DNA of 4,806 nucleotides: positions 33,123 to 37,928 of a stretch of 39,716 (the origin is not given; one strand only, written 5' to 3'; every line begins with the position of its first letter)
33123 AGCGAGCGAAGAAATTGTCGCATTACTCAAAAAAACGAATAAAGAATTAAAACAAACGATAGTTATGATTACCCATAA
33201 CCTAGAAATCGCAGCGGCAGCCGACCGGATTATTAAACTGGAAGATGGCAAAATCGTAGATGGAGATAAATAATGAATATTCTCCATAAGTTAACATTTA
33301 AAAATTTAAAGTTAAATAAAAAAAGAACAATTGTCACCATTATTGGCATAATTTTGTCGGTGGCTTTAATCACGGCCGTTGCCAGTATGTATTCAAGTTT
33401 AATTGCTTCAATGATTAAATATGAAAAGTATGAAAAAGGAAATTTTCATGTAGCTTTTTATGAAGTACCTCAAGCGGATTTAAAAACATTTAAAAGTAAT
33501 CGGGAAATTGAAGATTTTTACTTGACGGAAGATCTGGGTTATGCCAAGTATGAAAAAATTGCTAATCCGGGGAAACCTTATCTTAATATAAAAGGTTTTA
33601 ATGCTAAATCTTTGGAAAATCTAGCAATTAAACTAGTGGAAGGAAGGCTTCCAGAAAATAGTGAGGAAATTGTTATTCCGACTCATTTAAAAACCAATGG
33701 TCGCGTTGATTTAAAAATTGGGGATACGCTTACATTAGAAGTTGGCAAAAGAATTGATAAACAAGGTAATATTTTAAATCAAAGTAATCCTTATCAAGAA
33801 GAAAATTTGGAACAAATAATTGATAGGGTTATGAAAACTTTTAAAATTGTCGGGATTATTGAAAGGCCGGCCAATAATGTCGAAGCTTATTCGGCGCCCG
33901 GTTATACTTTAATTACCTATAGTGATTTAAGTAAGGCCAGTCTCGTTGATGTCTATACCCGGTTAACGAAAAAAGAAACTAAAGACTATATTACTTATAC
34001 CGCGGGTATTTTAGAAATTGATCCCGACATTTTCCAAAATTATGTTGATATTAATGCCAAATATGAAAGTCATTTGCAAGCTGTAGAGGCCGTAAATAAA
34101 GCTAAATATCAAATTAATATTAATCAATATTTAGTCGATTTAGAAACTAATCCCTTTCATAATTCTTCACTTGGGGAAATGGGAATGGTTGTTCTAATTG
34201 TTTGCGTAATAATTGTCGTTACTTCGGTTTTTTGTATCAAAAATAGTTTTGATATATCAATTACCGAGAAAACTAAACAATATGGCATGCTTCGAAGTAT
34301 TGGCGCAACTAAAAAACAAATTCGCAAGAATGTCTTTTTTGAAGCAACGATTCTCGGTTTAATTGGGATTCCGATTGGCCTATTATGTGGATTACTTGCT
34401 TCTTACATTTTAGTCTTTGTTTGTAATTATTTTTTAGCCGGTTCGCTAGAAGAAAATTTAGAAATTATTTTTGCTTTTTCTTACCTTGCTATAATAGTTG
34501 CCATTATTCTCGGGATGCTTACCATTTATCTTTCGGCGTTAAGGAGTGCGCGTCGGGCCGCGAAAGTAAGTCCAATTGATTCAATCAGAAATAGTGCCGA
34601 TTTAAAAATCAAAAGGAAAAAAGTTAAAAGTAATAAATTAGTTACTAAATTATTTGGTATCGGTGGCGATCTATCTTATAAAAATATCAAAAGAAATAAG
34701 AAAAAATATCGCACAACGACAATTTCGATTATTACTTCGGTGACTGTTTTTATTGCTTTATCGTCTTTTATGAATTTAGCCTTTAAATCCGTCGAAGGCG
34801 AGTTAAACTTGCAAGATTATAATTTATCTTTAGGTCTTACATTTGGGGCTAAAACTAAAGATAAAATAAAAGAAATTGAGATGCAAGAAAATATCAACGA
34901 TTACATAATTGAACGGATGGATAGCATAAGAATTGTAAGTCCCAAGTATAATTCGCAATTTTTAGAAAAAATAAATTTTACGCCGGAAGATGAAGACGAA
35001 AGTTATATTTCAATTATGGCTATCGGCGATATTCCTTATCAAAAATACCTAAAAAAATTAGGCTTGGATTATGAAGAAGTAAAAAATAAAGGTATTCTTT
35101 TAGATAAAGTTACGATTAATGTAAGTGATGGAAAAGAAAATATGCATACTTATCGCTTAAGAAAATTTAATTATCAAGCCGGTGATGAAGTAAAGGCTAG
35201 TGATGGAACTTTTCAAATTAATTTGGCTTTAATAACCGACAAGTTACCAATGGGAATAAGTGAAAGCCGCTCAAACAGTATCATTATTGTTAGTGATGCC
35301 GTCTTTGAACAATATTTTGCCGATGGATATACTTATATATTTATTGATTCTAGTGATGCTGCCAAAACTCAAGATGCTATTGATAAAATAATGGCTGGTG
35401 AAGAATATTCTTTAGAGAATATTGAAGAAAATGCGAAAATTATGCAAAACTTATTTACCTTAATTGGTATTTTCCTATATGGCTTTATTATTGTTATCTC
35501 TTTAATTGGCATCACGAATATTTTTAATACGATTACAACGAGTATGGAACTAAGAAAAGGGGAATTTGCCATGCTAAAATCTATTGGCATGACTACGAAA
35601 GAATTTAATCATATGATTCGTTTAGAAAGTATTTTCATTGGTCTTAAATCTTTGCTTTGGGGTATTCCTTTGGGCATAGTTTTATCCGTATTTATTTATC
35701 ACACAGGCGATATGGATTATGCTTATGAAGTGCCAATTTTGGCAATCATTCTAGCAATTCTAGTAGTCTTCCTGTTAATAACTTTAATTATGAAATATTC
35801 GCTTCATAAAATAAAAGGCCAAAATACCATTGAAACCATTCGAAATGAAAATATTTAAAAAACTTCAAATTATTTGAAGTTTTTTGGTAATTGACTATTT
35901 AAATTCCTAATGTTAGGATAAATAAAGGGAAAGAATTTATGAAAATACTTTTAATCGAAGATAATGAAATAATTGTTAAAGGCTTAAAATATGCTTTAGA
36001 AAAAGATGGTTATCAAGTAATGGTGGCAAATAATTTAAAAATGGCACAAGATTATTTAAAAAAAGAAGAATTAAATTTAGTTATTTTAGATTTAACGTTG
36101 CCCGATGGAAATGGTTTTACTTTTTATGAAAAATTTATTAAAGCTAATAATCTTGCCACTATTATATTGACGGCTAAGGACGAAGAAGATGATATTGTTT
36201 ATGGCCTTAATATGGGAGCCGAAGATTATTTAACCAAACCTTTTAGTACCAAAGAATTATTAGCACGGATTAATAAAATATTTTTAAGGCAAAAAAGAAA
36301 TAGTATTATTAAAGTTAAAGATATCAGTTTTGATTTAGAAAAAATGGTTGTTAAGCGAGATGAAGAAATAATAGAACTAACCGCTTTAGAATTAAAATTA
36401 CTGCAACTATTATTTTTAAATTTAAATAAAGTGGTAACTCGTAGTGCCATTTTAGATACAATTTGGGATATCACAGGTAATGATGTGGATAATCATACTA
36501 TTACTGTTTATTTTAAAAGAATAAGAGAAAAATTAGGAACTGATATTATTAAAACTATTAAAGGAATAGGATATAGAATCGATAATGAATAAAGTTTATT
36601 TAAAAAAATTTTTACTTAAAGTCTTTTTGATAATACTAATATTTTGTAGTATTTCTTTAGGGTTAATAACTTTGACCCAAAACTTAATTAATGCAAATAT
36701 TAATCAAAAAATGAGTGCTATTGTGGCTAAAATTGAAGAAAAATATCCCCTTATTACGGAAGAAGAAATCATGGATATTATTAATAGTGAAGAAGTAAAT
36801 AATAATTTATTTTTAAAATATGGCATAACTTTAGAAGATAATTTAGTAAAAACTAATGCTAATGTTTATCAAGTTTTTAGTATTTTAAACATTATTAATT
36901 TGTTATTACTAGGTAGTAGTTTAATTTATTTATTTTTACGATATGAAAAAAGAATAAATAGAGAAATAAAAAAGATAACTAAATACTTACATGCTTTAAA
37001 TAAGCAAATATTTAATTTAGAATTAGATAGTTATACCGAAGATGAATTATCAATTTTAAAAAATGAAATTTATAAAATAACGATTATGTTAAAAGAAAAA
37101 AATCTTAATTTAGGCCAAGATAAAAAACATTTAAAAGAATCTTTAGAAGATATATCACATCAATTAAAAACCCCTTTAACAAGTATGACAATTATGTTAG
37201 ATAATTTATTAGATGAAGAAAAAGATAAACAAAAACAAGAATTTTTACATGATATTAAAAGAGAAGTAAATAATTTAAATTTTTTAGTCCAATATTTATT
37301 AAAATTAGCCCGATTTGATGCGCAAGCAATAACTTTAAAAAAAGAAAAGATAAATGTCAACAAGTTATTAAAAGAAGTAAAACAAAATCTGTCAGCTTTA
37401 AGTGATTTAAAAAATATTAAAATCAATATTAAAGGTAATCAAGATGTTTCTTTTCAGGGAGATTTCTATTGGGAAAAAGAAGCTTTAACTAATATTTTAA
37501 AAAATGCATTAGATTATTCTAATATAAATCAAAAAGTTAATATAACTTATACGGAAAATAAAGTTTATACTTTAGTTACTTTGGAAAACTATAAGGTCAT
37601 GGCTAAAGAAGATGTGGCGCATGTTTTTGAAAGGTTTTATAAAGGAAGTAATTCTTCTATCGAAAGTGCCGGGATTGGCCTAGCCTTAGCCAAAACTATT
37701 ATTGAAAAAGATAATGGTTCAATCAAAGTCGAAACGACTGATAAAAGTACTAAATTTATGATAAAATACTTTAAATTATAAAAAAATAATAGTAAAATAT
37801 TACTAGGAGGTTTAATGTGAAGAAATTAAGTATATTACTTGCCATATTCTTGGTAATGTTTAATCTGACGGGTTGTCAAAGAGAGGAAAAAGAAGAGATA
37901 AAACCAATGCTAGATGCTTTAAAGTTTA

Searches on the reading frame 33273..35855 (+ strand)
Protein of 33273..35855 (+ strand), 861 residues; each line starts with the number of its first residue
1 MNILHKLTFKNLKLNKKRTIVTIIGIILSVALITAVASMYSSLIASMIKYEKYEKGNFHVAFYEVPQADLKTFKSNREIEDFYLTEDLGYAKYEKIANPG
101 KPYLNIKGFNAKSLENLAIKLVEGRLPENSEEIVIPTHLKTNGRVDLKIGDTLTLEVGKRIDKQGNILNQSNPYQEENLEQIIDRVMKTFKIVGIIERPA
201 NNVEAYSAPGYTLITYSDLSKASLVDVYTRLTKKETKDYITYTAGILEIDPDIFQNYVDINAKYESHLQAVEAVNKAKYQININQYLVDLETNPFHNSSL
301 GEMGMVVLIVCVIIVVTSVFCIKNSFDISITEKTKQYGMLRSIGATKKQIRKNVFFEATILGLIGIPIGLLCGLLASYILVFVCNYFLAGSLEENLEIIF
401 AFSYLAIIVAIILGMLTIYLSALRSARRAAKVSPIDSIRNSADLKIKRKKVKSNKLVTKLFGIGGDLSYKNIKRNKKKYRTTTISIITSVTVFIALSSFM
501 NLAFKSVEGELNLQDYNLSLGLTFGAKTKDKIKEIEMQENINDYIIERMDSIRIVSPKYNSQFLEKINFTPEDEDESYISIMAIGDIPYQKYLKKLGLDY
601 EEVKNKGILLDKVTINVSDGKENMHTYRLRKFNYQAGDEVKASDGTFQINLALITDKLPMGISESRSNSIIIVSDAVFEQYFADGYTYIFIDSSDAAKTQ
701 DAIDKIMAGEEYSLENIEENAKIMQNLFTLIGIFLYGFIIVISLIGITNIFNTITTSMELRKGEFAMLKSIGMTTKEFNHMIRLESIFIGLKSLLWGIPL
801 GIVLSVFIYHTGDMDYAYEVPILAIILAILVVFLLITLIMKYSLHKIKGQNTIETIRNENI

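Call 77: search_protein_families(library=pfam, proteins=[window:33273-35855:+], max_evalue=0.00001)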
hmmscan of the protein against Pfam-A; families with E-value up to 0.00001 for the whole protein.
window:33273-35855:+ (861 aa): 2 families
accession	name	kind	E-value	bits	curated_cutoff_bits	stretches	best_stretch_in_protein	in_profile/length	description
PF02687.27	FtsX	-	3.6e-35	121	25.5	2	309-434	2-120/120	FtsX-like permease C-terminal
PF12704.14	MacB_PCD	-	1.1e-06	29.5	27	1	19-233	1-193/207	MacB-like periplasmic core domain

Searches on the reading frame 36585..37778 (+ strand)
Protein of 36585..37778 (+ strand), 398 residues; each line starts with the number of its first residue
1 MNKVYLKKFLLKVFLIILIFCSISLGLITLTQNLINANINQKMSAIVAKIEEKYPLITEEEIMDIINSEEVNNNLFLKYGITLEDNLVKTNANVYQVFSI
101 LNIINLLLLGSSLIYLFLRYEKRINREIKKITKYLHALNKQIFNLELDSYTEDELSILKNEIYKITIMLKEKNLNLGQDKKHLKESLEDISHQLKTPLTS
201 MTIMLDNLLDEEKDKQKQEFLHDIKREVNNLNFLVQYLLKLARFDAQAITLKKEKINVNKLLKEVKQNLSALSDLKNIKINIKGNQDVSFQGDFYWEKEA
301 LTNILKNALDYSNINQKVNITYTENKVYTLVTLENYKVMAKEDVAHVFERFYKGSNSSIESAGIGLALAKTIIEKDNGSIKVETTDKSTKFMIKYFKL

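Call 77: search_protein_families(library=pfam, proteins=[window:36585-37778:+], max_evalue=0.00001)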
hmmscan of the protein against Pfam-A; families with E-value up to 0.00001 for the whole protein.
window:36585-37778:+ (398 aa): 2 families
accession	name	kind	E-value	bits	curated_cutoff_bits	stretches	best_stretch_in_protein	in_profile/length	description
PF00512.31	HisKA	-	2.1e-12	47.3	26.9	1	185-246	4-65/66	His Kinase A (phospho-acceptor) domain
PF02518.31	HATPase_c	-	6.2e-11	43.2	26.4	1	299-393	8-105/111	Histidine kinase-, DNA gyrase B-, and HSP90-like ATPase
